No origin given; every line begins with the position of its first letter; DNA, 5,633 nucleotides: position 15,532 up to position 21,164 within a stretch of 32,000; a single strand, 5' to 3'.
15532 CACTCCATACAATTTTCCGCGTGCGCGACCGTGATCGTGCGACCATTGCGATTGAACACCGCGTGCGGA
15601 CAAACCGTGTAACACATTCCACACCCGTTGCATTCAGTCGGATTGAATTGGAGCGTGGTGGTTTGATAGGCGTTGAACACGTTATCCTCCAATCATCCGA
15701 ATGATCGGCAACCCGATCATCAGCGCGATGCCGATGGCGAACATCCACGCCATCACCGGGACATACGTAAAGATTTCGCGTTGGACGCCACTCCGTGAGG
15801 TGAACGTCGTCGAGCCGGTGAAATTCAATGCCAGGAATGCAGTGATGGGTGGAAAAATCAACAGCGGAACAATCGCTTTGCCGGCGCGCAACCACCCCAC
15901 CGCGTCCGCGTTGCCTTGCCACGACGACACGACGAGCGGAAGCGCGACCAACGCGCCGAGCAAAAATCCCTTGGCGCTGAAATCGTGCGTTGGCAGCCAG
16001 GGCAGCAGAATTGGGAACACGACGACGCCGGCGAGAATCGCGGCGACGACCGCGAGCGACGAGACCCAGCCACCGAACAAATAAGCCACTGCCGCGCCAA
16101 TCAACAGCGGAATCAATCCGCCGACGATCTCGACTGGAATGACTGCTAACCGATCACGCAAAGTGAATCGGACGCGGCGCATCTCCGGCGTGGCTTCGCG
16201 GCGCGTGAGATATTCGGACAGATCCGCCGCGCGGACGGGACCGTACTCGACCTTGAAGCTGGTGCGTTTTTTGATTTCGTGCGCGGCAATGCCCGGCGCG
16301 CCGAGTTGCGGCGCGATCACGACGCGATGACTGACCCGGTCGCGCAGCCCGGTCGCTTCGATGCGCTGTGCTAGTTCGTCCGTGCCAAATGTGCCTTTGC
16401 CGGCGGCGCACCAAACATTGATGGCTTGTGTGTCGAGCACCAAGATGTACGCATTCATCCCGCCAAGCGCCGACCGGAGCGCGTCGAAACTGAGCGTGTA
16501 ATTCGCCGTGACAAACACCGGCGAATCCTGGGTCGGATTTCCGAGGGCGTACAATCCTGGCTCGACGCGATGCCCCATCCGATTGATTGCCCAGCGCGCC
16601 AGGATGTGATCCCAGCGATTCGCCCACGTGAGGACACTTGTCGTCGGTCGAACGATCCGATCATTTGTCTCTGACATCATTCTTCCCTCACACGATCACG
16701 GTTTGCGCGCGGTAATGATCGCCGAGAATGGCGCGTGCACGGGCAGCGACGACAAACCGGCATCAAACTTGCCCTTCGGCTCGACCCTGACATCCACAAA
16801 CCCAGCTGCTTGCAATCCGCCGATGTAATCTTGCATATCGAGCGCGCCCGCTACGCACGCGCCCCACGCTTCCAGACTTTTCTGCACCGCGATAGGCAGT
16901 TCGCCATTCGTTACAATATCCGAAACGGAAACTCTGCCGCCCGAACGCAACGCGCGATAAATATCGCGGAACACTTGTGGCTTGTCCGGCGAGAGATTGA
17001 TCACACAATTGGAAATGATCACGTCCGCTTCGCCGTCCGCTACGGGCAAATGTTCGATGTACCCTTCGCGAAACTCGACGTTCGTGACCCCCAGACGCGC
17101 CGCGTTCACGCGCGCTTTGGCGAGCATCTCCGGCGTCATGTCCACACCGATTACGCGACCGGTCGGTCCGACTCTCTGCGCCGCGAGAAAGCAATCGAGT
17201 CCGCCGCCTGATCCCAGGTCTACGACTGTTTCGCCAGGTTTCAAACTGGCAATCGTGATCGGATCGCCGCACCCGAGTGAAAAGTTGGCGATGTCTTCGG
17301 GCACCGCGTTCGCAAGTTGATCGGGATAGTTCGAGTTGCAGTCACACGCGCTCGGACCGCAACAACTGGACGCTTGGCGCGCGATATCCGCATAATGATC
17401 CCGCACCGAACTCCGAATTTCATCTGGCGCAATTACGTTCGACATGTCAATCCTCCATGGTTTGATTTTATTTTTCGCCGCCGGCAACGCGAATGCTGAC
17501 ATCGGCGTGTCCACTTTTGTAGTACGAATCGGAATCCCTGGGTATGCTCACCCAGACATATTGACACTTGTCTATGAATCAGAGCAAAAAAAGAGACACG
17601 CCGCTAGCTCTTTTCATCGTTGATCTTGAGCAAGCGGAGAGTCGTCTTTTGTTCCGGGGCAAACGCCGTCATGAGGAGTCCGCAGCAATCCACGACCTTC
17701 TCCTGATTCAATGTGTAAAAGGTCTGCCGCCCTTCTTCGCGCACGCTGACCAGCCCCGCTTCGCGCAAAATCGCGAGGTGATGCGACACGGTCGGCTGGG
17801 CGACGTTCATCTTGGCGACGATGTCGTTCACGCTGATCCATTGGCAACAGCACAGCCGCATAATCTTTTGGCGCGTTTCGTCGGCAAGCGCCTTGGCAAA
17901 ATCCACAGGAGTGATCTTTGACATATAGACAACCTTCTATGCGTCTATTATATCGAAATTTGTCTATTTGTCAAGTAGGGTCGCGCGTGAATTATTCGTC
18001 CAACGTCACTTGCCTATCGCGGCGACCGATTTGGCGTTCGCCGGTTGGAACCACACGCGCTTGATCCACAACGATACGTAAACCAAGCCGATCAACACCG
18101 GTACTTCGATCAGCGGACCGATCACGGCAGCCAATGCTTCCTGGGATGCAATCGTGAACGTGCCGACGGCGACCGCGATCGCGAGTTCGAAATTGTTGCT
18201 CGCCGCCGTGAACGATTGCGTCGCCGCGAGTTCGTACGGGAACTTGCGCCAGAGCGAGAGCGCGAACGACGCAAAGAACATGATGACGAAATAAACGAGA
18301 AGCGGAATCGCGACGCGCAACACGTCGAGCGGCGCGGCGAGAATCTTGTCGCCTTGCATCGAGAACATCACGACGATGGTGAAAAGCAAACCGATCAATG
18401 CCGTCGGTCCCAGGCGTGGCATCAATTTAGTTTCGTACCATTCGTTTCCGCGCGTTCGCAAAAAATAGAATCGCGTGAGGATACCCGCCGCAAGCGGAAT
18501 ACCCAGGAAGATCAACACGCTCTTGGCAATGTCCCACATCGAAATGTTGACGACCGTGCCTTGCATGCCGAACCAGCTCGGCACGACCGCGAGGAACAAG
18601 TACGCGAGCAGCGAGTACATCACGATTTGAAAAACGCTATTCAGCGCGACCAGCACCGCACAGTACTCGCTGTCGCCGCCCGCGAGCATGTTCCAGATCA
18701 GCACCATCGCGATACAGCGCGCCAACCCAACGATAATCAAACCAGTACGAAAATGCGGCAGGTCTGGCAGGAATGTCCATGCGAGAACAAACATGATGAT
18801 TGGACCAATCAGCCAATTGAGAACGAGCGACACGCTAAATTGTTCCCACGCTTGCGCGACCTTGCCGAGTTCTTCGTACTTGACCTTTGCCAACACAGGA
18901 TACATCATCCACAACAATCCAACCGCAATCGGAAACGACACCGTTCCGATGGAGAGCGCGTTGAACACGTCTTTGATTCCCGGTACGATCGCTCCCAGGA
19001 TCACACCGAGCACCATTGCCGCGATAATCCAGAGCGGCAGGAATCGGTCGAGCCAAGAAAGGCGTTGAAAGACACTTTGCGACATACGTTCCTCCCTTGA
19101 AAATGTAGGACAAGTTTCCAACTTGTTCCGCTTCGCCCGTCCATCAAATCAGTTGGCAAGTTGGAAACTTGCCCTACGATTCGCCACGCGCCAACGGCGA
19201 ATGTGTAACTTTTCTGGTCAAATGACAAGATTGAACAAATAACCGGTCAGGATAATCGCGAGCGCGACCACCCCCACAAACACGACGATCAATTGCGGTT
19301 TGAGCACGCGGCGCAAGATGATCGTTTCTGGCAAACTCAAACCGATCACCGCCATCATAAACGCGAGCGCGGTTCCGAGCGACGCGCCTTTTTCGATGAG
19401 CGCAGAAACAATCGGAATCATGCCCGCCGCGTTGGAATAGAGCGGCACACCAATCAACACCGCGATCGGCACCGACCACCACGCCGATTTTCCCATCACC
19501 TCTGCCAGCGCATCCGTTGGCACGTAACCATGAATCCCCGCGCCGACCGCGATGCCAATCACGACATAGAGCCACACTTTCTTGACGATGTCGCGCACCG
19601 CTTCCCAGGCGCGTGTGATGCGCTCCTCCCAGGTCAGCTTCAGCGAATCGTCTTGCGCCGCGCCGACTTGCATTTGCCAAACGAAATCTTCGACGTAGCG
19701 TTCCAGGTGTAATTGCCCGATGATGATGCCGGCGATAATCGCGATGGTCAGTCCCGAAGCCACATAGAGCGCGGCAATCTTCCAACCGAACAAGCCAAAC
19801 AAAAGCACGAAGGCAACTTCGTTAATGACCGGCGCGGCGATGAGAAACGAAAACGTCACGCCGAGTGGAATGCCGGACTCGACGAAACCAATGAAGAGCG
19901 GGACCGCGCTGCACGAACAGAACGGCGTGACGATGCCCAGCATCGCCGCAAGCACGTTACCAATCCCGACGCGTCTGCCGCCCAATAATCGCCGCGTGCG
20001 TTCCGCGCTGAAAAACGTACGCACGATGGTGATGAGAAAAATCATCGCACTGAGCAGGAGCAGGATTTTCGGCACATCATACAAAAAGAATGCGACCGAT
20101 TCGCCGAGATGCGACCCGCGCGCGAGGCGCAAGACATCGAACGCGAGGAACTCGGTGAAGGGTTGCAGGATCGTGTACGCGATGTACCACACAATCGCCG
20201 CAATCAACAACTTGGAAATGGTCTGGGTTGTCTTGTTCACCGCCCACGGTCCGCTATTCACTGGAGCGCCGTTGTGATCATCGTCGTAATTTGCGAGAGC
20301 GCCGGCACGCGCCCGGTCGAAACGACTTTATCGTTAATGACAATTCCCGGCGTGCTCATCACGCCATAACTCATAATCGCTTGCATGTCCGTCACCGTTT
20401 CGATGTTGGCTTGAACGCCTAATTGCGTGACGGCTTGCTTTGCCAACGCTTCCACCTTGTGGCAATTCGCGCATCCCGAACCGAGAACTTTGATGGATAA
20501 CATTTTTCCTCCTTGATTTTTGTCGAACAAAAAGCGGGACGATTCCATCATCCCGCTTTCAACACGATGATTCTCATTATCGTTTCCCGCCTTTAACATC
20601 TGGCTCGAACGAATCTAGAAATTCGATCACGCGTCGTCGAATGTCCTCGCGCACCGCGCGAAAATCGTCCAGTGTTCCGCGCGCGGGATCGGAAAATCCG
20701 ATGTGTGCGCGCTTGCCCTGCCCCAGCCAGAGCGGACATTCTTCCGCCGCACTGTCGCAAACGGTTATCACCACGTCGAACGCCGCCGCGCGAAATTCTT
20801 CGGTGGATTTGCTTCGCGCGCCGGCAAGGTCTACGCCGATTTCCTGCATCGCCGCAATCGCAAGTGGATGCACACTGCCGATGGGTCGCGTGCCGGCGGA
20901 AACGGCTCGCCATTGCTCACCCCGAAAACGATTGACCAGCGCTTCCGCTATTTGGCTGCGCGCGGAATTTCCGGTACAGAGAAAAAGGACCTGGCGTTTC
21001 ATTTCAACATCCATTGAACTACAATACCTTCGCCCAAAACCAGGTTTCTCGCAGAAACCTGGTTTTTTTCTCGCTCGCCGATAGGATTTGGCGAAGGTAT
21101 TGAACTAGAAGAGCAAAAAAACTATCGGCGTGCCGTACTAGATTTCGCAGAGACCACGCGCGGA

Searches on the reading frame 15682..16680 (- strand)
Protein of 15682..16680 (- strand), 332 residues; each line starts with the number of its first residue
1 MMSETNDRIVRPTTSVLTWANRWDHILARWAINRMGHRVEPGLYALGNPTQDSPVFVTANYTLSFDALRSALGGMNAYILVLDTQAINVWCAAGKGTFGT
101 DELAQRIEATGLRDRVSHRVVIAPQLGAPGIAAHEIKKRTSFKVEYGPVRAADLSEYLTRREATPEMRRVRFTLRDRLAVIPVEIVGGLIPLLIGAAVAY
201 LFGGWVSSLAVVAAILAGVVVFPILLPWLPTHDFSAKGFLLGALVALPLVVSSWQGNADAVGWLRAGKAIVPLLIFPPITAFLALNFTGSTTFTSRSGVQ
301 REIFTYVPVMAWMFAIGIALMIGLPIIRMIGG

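Call 15: search_protein_families(library=pfam, proteins=[window:15682-16680:-])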
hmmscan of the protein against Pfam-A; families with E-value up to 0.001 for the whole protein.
window:15682-16680:- (332 aa): 1 family
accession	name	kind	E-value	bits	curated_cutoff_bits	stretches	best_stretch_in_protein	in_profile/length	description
PF03599.22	CdhD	-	2.7e-15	56.4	24.8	1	37-150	266-379/387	CO dehydrogenase/acetyl-CoA synthase delta subunit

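Call 80: search_protein_families(library=ncbifam, proteins=[window:15682-16680:-], max_evalue=1e-8)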
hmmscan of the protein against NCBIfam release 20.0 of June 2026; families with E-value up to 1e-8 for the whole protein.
window:15682-16680:- (332 aa): 3 families
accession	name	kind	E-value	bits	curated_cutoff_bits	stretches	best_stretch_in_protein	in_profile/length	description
NF040863.1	HgcA_corrinoid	equivalog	1.3e-127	425.5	275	1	12-324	3-322/325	mercury methylation corrinoid protein HgcA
NF043039.1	HgcAB_like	equivalog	4.5e-59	200.8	285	1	34-294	11-279/350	HgcAB-like fusion protein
NF003195.0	PRK04165.1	equivalog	2.2e-20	73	306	1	37-161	322-446/450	acetyl-CoA decarbonylase/synthase complex subunit gamma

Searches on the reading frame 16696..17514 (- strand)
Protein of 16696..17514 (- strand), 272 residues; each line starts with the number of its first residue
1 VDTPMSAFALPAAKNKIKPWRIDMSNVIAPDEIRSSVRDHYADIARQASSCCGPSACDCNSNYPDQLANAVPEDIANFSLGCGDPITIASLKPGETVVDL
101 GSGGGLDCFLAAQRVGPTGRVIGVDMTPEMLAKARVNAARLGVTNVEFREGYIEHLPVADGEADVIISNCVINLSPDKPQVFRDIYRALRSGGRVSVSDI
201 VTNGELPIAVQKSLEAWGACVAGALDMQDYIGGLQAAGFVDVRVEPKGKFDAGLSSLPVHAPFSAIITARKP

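Call 15: search_protein_families(library=pfam, proteins=[window:16696-17514:-])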
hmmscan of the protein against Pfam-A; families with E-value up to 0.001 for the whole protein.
window:16696-17514:- (272 aa): 13 families
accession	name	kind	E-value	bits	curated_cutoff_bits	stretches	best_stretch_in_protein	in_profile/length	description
PF13847.12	Methyltransf_31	-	1.1e-37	129.3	27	1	92-227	2-133/145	Methyltransferase domain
PF13649.12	Methyltransf_25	-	2.4e-21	76.7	27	1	97-193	1-97/97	Methyltransferase domain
PF08241.18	Methyltransf_11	-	2.5e-20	73.3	21.2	1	98-195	1-93/95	Methyltransferase domain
PF01209.24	Ubie_methyltran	-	8.5e-16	58.4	20.1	1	88-200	42-154/233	ubiE/COQ5 methyltransferase family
PF08242.18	Methyltransf_12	-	1.8e-12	48.3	30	1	98-195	1-98/98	Methyltransferase domain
PF13489.12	Methyltransf_23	-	2.1e-10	41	27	1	91-220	20-135/164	Methyltransferase domain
PF01135.25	PCMT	-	2e-08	34.7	20.3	1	90-151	70-131/210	Protein-L-isoaspartate(D-aspartate) O-methyltransferase (PCMT)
PF06325.19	PrmA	-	8.3e-07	29.2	22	1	91-203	159-264/296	Ribosomal protein L11 methyltransferase (PrmA)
PF01728.25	FtsJ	-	2.7e-05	24.6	24.1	1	91-176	19-105/181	FtsJ-like methyltransferase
PF01170.24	UPF0020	-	5.6e-05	23.4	22.3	1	117-170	75-129/197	RMKL-like, methyltransferase domain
PF13679.12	Methyltransf_32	-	0.00023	21.6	27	1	92-158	24-94/143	Methyltransferase domain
PF00891.24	Methyltransf_2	-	0.00025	20.9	22.3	1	86-203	55-170/210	O-methyltransferase domain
PF05175.20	MTS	-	0.00092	19.3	23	0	94-177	32-113/170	Methyltransferase small domain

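Call 80: search_protein_families(library=ncbifam, proteins=[window:16696-17514:-], max_evalue=1e-8)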
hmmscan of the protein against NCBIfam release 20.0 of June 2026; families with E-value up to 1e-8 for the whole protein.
window:16696-17514:- (272 aa): 19 families
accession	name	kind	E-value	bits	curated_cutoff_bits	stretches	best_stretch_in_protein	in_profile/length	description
NF008823.0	PRK11873.1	subfamily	1.7e-92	309.8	263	1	31-250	5-234/272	arsenite methyltransferase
NF047649.1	MTase_UXPK_star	exception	2.8e-53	180.8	460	1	31-244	11-228/283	methyltransferase/UXPK-star double selenoprotein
NF041537.1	ArsM_AhpD_UU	exception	1.2e-52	178.9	510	1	32-251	12-234/345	arsenite methyltransferase/AhpD domain selenoprotein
NF041536.1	ArsM_DUF2284_UU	exception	7.6e-50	169.6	575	1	31-251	11-234/459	arsenite methyltransferase/DUF2284 domain selenoprotein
NF040538.1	methyl_ArsM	equivalog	1.3e-44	152.9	500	2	35-156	3-128/356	arsinothricin biosynthesis methyltransferase ArsM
NF038099.1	AsSugarArsM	exception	6.2e-27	94.6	400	1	42-247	7-221/321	arsenosugar biosynthesis arsenite methyltransferase ArsM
NF045667.1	MTase_DVU1556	equivalog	1.6e-22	80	155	1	86-241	15-162/213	DVU_1556 family methyltransferase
NF040539.1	AST_met_ArsM_2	exception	4e-20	72.7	240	1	96-244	59-210/262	putative arsinothricin biosynthesis methyltransferase ArsM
NF001244.0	PRK00216.1-5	equivalog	2e-14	53.4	216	1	89-205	44-161/236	bifunctional demethylmenaquinone methyltransferase/2-methoxy-6-polyprenyl-1,4-benzoquinol methylase UbiE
NF052510.1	methyltran_MpqE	exception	3.8e-13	49.4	335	1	88-196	41-150/234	methyl-plastoquinone biosynthesis methyltransferase MpqE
TIGR02072.1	BioC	equivalog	7.2e-13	48.9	184.95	1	95-201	36-136/244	malonyl-ACP O-methyltransferase BioC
NF001240.0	PRK00216.1-1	equivalog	1.5e-12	47.1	378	1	86-199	56-170/251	bifunctional demethylmenaquinone methyltransferase/2-methoxy-6-polyprenyl-1,4-benzoquinol methylase UbiE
NF043040.1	corrin_prot_MT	hypoth_equivalog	8.5e-12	45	180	1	90-202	37-152/216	corrinoid protein-associated methyltransferase CpaM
TIGR01934.1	MenG_MenH_UbiE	subfamily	4.7e-11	42.4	158.35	1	91-205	37-149/223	ubiquinone/menaquinone biosynthesis methyltransferase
TIGR02752.1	MenG_heptapren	equivalog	9.9e-11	41.6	419.85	1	89-197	41-149/231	demethylmenaquinone methyltransferase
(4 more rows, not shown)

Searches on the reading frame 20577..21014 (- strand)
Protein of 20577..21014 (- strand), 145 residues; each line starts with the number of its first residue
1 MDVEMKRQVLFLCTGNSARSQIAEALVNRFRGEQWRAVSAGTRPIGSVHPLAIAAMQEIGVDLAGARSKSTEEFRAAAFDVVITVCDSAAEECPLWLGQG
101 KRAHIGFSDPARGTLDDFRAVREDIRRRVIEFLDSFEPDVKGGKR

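Call 15: search_protein_families(library=pfam, proteins=[window:20577-21014:-])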
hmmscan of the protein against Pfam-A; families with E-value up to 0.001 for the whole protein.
window:20577-21014:- (145 aa): 1 family
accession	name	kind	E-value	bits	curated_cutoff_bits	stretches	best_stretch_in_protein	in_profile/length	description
PF01451.26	LMWPc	-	1.6e-21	77.5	23.2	1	9-133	1-144/144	Low molecular weight phosphotyrosine protein phosphatase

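Call 80: search_protein_families(library=ncbifam, proteins=[window:20577-21014:-], max_evalue=1e-8)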
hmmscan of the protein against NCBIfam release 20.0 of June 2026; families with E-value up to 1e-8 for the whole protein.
window:20577-21014:- (145 aa): 3 families
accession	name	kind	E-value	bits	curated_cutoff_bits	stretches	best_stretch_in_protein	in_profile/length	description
NF010053.0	PRK13530.1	subfamily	5.4e-30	104.4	215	1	5-134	2-130/133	arsenate reductase (thioredoxin)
TIGR02691.1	arsC_pI258_fam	equivalog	1.3e-26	93.4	174.3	1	9-132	1-129/129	arsenate reductase (thioredoxin)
TIGR02689.1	ars_reduc_gluta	equivalog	2.9e-23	82.4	157.6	1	8-131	2-124/126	arsenate reductase, glutathione/glutaredoxin type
